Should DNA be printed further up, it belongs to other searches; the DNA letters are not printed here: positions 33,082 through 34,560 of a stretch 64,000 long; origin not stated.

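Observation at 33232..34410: Cys-rich PAS domain fused to a SARP (winged-helix + BTAD) output, divergent from a narGHJI operon: candidate redox/O2/NO-sensing one-component nar activator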

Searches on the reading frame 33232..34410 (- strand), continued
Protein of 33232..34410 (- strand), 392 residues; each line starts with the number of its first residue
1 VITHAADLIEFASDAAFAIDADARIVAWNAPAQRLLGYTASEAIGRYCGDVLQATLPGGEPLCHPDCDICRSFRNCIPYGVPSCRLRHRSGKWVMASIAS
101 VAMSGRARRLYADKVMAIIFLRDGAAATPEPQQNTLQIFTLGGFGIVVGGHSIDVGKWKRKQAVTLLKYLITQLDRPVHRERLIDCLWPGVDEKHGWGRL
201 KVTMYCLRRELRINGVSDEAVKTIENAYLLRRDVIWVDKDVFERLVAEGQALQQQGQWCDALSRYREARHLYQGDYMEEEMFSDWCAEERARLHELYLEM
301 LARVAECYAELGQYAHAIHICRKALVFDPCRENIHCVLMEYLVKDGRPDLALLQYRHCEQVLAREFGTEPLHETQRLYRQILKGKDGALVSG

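Call 74: find_encoding_contigs(protein=P0013, flank=10000, max_places=2)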
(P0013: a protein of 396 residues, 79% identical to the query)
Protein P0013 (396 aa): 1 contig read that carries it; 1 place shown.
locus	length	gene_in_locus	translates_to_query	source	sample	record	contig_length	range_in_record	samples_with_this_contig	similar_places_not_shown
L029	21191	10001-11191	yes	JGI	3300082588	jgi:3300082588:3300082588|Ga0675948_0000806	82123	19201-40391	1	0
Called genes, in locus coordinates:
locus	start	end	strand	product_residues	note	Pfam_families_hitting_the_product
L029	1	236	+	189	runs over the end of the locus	-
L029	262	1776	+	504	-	PF00115:COX1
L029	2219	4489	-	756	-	PF00403:HMA, PF00122:E1-E2_ATPase, PF00702:Hydrolase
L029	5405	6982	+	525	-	PF04205:FMN_bind (weak), PF12801:Fer4_5, PF27538:NosR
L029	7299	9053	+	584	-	PF13442:Cytochrome_CBB3, PF02239:Cytochrom_D1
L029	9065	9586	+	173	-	-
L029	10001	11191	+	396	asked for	PF00989:PAS (weak), PF00486:Trans_reg_C (weak), PF03704:BTAD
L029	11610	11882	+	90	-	-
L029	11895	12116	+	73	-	-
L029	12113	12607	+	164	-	PF13442:Cytochrome_CBB3, PF00034:Cytochrom_C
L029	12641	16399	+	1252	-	PF00384:Molybdopterin, PF28599:NarG_dom_V, PF01568:Molydop_binding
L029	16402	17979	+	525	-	PF12797:Fer4_2 (faint), PF12837:Fer4_6 (faint), PF13187:Fer4_9 (faint), PF12838:Fer4_7 (weak), PF13237:Fer4_10, PF13247:Fer4_11, PF14711:Nitr_red_bet_C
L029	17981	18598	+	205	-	-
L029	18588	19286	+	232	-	PF02665:Nitrate_red_gam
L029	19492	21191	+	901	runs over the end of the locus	PF07690:MFS_1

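Call 75: find_encoding_contigs(protein=P0101, flank=10000, max_places=2)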
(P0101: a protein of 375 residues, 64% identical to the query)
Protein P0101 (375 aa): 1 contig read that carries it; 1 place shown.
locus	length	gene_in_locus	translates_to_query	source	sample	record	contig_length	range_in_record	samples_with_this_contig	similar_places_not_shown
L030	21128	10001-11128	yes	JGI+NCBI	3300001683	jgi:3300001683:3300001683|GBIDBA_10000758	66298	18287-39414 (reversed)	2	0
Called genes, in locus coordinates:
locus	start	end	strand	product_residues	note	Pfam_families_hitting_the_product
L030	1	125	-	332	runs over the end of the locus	PF12625:Arabinose_bd, PF12833:HTH_18, PF00165:HTH_AraC (weak)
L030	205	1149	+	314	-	PF00487:FA_desaturase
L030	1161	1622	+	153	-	PF12973:Cupin_7 (weak)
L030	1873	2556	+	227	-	PF14234:DUF4336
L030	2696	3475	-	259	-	PF13505:OMP_b-brl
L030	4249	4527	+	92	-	PF17784:Sulfotransfer_4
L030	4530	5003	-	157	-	-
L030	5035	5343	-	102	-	-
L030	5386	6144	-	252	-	PF01852:START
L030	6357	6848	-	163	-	PF05988:DUF899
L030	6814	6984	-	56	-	PF05988:DUF899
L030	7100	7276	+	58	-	-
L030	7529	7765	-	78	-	-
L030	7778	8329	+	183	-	PF07700:HNOB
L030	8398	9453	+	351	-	PF03403:PAF-AH_p_II, PF07224:Chlorophyllase (weak), PF01738:DLH, PF12740:PETase, PF00561:Abhydrolase_1 (faint), PF12146:Hydrolase_4 (faint)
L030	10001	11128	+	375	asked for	PF00989:PAS (weak), PF13426:PAS_9 (faint), PF00486:Trans_reg_C (weak), PF03704:BTAD, PF00515:TPR_1 (faint)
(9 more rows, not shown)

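Call 76: find_encoding_contigs(protein=P0089, flank=10000, max_places=2)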
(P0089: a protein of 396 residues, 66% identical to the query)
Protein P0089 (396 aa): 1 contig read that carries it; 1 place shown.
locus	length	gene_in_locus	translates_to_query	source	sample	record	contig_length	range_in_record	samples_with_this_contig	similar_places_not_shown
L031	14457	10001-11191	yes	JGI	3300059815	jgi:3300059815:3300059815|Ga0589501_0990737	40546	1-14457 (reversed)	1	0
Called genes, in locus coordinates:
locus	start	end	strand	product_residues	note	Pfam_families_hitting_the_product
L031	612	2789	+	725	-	PF13089:PP_kinase_N, PF02503:PP_kinase, PF17941:PP_kinase_C_1, PF13091:PLDc_2 (faint), PF13090:PP_kinase_C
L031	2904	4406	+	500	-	PF02541:Ppx-GppA, PF21447:Ppx-GppA_III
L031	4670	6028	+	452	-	PF05694:SBP56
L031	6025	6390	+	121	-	PF00111:Fer2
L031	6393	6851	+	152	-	PF13380:CoA_binding_2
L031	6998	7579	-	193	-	PF13505:OMP_b-brl, PF01389:OmpA_membrane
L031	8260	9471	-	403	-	PF05721:PhyH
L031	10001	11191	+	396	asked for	PF00989:PAS (weak), PF13188:PAS_8 (faint), PF13426:PAS_9 (weak), PF00486:Trans_reg_C (weak), PF00515:TPR_1 (faint), PF03704:BTAD, PF07719:TPR_2 (faint), PF13428:TPR_14 (faint)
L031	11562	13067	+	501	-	PF04909:Amidohydro_2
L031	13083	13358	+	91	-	-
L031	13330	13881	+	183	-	-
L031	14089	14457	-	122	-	?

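Call 78: find_encoding_contigs(protein=P0108, flank=10000, max_places=2)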
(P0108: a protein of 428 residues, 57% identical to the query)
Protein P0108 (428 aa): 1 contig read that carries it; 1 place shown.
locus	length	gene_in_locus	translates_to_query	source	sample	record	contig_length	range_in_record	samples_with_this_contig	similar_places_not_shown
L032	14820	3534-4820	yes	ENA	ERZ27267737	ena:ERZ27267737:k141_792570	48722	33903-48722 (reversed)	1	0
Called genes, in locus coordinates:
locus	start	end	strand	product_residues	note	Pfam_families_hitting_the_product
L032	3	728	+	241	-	?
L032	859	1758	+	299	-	PF00034:Cytochrom_C, PF13442:Cytochrome_CBB3, PF00034:Cytochrom_C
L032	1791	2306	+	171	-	-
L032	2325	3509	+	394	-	-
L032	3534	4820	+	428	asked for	PF00989:PAS (weak), PF00486:Trans_reg_C (weak), PF13428:TPR_14 (faint), PF00515:TPR_1 (faint), PF03704:BTAD, PF07719:TPR_2 (faint)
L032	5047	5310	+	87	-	-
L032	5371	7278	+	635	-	PF01654:Cyt_bd_oxida_I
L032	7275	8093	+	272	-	PF00034:Cytochrom_C (faint), PF13442:Cytochrome_CBB3 (faint)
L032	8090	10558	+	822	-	PF13442:Cytochrome_CBB3 (weak), PF00034:Cytochrom_C (faint), PF13442:Cytochrome_CBB3 (weak), PF09459:EB_dh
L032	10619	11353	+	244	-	PF22904:NOMO1-like_2nd (faint), PF14686:fn3_3 (weak), PF13620:CarboxypepD_reg, PF13715:CarbopepD_reg_2 (weak)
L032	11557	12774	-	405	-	PF07690:MFS_1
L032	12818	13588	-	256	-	PF00563:EAL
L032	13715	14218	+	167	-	PF00903:Glyoxalase (weak)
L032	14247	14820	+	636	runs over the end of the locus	PF00990:GGDEF, PF00563:EAL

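Call 79: find_encoding_contigs(protein=P0093, flank=10000, max_places=3)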
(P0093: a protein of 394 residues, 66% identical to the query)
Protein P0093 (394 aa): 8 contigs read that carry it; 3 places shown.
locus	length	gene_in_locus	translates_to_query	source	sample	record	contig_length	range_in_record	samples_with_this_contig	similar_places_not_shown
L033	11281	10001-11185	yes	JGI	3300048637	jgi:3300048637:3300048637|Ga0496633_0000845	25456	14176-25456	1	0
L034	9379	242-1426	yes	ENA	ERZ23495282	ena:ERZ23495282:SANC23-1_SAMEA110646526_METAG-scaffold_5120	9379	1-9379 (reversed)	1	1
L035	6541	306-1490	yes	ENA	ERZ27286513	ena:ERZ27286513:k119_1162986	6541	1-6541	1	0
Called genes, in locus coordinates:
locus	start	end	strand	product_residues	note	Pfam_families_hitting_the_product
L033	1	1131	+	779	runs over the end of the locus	PF13491:FtsK_4TM, PF17854:FtsK_alpha, PF01580:FtsK_SpoIIIE, PF09397:FtsK_gamma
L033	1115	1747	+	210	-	PF03548:LolA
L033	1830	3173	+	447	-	PF01078:Mg_chelatase (faint), PF05496:RuvB_N, PF13604:AAA_30 (faint), PF00004:AAA, PF13173:AAA_14 (weak), PF13401:AAA_22 (faint), PF16193:AAA_assoc_2, PF12002:MgsA_C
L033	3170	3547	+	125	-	PF02537:CRCB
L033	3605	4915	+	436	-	PF02403:Seryl_tRNA_N, PF00587:tRNA-synt_2b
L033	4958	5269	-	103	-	PF04358:DsrC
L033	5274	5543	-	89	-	PF04077:DsrH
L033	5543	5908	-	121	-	PF02635:DsrE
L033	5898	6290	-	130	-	PF02635:DsrE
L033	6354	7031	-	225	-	PF01027:Bax1-I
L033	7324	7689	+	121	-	-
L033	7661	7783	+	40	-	-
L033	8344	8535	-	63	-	-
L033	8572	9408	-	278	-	PF08241:Methyltransf_11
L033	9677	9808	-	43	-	PF01695:IstB_IS21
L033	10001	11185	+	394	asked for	PF00989:PAS, PF13188:PAS_8 (weak), PF00486:Trans_reg_C (faint), PF03704:BTAD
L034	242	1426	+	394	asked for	PF00989:PAS, PF13188:PAS_8 (weak), PF00486:Trans_reg_C (faint), PF03704:BTAD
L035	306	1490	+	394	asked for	PF00989:PAS, PF13188:PAS_8 (weak), PF00486:Trans_reg_C (faint), PF03704:BTAD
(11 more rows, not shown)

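Call 85: search_dna_similar(query=window:33232-34410:-, collection=plasmids, mode=protein, max_evalue=0.001, max_rows=40)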
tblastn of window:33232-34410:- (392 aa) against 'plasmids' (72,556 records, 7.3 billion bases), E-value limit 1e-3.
Records with a match: 306; places in all: 534; records where one place covers at least 80% of the query: 17.
Best place of each record, by identity: <60% 306.
By first word of the organism name: Streptomyces 224; Thermus 18; Deinococcus 9; Clostridium 7; Rhizobium 6; Sinorhizobium 4; Skermanella 3; Pseudonocardia 2; Kitasatospora 2; Microvirga 2; and 24 more.
By predicted mobility (MOB-suite, as given by PLSDB): non-mobilizable 251; mobilizable 44; conjugative 11.
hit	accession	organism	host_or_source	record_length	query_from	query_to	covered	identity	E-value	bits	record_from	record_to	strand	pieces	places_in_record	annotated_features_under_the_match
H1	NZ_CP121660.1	Sinorhizobium terangae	Desmanthus virgatus,cell culture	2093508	141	392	64%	34.7%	1e-18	96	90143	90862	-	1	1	none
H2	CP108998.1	Streptomyces sp. NBC_00708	-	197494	61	381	82%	27.1%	6e-10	69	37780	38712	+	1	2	AfsR/SARP family transcriptional regulator | acyl-CoA carboxylase subunit beta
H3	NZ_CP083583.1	Kovacikia minuta CCNUW1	cell culture,fresh water lake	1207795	53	386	85%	26.0%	1e-16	89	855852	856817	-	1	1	record has no annotation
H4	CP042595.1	Streptomyces albogriseolus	single cell,soil from Chengdu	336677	49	382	85%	25.8%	3e-10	69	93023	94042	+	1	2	record has no annotation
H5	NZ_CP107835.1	Streptomyces sp. NBC_00525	-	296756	28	370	88%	24.9%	9e-8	62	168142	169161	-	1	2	BTAD domain-containing putative transcriptional regulator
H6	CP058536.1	Deinococcus sp. D7000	seawater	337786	129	370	62%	35.1%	1e-23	110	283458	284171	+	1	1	GAF domain-containing protein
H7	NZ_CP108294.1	Streptomyces sp. NBC_00028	-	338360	110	382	70%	31.1%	2e-14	83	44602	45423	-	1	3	AfsR/SARP family transcriptional regulator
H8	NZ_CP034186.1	Deinococcus psychrotolerans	whole organism,R2A medium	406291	123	370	63%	34.0%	3e-21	103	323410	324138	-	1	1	GAF domain-containing protein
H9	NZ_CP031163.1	Deinococcus wulumuqiensis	cell culture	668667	131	370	61%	33.9%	5e-20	100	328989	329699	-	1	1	BTAD domain-containing putative transcriptional regulator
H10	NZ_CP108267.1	Streptomyces sp. NBC_00048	-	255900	57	382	83%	24.9%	3e-10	70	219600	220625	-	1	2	AfsR/SARP family transcriptional regulator | 4'-phosphopantetheinyl transferase superfamily protein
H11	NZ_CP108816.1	Streptomyces sp. NBC_00868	-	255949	57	382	83%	24.9%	4e-10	69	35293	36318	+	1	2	AfsR/SARP family transcriptional regulator | 4'-phosphopantetheinyl transferase superfamily protein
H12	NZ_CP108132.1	Streptomyces sp. NBC_00190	-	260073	57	382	83%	24.9%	4e-10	69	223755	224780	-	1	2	AfsR/SARP family transcriptional regulator | 4'-phosphopantetheinyl transferase superfamily protein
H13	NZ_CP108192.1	Streptomyces sp. NBC_00122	-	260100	57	382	83%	24.9%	4e-10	69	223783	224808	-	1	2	AfsR/SARP family transcriptional regulator | 4'-phosphopantetheinyl transferase superfamily protein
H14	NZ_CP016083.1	Streptomyces sp. SAT1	Adenophora trachelioides Maxim.,single ...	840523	65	390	83%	24.9%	4e-5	53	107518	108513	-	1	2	AfsR/SARP family transcriptional regulator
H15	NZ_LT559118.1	Nonomuraea gerenzanensis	-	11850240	125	383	66%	31.2%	2e-12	77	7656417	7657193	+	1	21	none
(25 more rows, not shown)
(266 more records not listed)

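Call 86: get_annotated_region(hit=H6, flank=12000)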
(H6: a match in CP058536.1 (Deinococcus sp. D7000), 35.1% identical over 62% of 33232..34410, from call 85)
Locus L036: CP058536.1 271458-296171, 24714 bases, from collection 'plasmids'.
description: Deinococcus sp. D7000 plasmid p_2, complete sequence
organism: Deinococcus sp. D7000 (NCBI taxid 2755035)
taxonomy: Bacteria; Deinococcota; Deinococci; Deinococcales; Deinococcaceae; Deinococcus; Deinococcus sp. D7000
host: -; source: seawater; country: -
typing (MOB-suite, as given by PLSDB): non-mobilizable
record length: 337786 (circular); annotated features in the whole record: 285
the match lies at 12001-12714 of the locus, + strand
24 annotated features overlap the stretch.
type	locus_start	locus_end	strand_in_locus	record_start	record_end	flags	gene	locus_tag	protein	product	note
CDS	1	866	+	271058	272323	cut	kynU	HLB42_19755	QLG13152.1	kynureninase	-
CDS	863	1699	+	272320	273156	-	-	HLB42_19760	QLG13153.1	tryptophan 2,3-dioxygenase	-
CDS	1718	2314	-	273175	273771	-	-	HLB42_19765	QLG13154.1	TraR/DksA C4-type zinc finger protein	-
CDS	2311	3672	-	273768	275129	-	-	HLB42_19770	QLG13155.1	NarK/NasA family nitrate transporter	-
CDS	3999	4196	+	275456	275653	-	-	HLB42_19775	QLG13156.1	hypothetical protein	-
CDS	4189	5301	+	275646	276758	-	-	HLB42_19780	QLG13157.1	MFS transporter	-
CDS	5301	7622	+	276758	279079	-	-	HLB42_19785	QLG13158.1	molybdopterin oxidoreductase family protein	-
CDS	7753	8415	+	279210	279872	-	-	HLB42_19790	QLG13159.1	4Fe-4S binding protein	-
CDS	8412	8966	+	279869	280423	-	-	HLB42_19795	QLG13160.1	Rieske 2Fe-2S domain-containing protein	-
CDS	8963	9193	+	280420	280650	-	-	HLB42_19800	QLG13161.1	hypothetical protein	-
CDS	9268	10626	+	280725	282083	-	-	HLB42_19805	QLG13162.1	NarK/NasA family nitrate transporter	-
CDS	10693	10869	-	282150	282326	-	-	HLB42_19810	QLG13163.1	hypothetical protein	-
CDS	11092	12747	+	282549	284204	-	-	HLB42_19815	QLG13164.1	GAF domain-containing protein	-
CDS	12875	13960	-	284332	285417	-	-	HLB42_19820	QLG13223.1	aminopeptidase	-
CDS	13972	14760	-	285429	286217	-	-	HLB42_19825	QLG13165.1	SDR family oxidoreductase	-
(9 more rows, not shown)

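Call 87: search_dna_similar(query=L036:11092-12747:+, collection=plasmids, mode=protein, max_evalue=1e-20, max_rows=40)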
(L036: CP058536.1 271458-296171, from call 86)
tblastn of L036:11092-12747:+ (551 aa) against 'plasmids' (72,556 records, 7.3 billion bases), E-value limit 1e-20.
Records with a match: 21; places in all: 21; records where one place covers at least 80% of the query: 20.
Best place of each record, by identity: >=99% 1; 80-90% 1; 60-80% 1; <60% 18.
By first word of the organism name: Thermus 17; Deinococcus 4.
By predicted mobility (MOB-suite, as given by PLSDB): non-mobilizable 21.
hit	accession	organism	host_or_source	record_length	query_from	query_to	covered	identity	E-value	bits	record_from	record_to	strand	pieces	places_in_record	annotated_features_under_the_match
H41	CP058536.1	Deinococcus sp. D7000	seawater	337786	1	551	100%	100.0%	0e+0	1103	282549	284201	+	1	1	GAF domain-containing protein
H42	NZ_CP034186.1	Deinococcus psychrotolerans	whole organism,R2A medium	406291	1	547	99%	86.8%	0e+0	951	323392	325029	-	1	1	GAF domain-containing protein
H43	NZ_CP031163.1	Deinococcus wulumuqiensis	cell culture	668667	1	542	98%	60.1%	0e+0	621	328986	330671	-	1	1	BTAD domain-containing putative transcriptional regulator | GNAT family N-acetyltransferase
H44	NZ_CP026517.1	Deinococcus sp. NW-56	whole organism,water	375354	1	539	98%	57.9%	0e+0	584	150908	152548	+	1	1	GAF domain-containing protein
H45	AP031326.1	Thermus thermophilus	-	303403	5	516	93%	38.7%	1e-72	259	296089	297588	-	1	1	hypothetical protein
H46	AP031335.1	Thermus thermophilus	-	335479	5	516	93%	38.7%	1e-72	259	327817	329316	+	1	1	hypothetical protein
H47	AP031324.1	Thermus thermophilus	-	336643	5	516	93%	38.7%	1e-72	259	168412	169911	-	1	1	hypothetical protein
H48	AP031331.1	Thermus thermophilus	-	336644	5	516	93%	38.7%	1e-72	259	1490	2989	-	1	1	hypothetical protein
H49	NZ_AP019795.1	Thermus thermophilus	-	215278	5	516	93%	38.7%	5e-72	257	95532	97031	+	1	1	GAF domain-containing protein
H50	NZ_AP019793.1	Thermus thermophilus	-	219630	5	516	93%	38.7%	5e-72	257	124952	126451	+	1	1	GAF domain-containing protein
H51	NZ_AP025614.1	Thermus thermophilus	-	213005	5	516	93%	38.5%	3e-75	267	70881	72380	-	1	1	GAF domain-containing protein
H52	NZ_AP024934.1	Thermus thermophilus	-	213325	5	516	93%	38.5%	7e-72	257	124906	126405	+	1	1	GAF domain-containing protein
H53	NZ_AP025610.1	Thermus thermophilus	-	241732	5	516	93%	38.5%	9e-72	257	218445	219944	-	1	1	GAF domain-containing protein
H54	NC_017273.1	Thermus thermophilus SG0.5JP17-16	-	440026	5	516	93%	38.5%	9e-72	257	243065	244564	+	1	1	GAF domain-containing protein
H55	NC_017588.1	Thermus thermophilus JL-18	-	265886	5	516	93%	38.5%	1e-71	256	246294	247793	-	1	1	GAF domain-containing protein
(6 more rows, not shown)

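Call 89: get_annotated_region(hit=H54, flank=12000)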
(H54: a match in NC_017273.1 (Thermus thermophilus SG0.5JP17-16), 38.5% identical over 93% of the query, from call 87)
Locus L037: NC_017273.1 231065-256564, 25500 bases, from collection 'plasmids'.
description: Thermus thermophilus SG0.5JP17-16 plasmid pTHTHE1601, complete sequence
organism: Thermus thermophilus SG0.5JP17-16 (NCBI taxid 762633)
taxonomy: Bacteria; Deinococcota; Deinococci; Thermales; Thermaceae; Thermus; Thermus thermophilus; Thermus thermophilus SG0.5JP17-16
host: -; source: -; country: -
typing (MOB-suite, as given by PLSDB): non-mobilizable; replicon rep_cluster_1121; mating-pair formation MPF_T
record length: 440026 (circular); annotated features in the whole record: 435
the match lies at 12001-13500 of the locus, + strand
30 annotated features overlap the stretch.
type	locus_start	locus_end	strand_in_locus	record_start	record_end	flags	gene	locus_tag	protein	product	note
CDS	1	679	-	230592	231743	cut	-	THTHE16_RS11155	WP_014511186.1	hypothetical protein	-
CDS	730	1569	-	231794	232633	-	-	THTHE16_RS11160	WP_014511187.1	protoglobin domain-containing protein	-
CDS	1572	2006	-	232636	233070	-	-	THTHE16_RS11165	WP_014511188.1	hypothetical protein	-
CDS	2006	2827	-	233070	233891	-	-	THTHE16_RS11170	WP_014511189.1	DUF2249 domain-containing protein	-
CDS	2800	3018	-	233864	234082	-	-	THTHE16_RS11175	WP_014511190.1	DUF2249 domain-containing protein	-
CDS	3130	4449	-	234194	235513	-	-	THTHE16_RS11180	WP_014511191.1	MFS transporter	GO:0055085 - transmembrane transport [Evidence IEA]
CDS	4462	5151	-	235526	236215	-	narI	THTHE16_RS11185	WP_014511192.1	respiratory nitrate reductase subunit gamma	GO:0019645 - anaerobic electron transport chain [Evidence IEA]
CDS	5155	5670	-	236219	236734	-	-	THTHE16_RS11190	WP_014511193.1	molecular chaperone TorD family protein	-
CDS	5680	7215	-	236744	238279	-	narH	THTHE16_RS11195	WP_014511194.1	nitrate reductase subunit beta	GO:0009061 - anaerobic respiration [Evidence IEA]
CDS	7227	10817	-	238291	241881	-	-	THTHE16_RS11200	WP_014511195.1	nitrate reductase subunit alpha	GO:0009061 - anaerobic respiration [Evidence IEA]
CDS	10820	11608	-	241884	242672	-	-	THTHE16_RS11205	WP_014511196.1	c-type cytochrome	-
CDS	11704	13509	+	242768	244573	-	-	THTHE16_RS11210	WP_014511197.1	GAF domain-containing protein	-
CDS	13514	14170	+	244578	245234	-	-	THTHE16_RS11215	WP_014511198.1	Crp/Fnr family transcriptional regulator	GO:0006355 - regulation of DNA-templated transcription [Evidence IEA]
CDS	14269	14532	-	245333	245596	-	-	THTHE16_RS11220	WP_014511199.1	ferredoxin family protein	-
CDS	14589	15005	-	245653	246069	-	-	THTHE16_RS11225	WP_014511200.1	TA system VapC family ribonuclease toxin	-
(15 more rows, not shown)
